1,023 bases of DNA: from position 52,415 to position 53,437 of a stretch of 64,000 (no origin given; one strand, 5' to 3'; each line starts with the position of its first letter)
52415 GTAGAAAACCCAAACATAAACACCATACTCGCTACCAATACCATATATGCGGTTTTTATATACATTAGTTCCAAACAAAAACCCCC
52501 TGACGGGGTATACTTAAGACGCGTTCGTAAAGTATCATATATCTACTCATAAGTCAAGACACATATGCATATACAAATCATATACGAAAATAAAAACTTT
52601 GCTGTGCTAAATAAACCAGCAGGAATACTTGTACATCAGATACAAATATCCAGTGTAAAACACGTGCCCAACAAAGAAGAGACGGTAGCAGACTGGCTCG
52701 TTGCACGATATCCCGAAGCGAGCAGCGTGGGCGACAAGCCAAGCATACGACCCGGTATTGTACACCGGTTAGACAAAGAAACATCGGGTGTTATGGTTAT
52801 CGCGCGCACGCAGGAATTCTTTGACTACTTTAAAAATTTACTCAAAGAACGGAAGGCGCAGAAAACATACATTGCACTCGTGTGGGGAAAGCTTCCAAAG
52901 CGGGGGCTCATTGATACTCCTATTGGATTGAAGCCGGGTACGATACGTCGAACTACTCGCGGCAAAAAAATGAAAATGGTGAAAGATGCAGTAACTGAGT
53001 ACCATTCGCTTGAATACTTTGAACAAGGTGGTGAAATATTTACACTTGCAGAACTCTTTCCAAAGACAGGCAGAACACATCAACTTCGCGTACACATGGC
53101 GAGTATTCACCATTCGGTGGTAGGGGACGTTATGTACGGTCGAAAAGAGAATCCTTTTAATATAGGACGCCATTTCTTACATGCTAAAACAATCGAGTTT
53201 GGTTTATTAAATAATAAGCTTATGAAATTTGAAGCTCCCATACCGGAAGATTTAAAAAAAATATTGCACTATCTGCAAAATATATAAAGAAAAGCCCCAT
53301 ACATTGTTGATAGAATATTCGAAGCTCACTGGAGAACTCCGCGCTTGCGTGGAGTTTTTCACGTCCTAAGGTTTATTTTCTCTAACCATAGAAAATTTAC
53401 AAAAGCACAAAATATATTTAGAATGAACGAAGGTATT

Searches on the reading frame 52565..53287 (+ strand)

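Call 14: search_protein_families(library=pfam, proteins=[window:52565-53287:+], max_evalue=0.001)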
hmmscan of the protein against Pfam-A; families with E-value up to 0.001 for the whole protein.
window:52565-53287:+ (240 aa): 1 family
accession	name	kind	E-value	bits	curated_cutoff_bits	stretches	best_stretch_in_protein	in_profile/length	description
PF00849.27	PseudoU_synth_2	-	6.9e-31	108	26.8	1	11-180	1-152/152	RNA pseudouridylate synthase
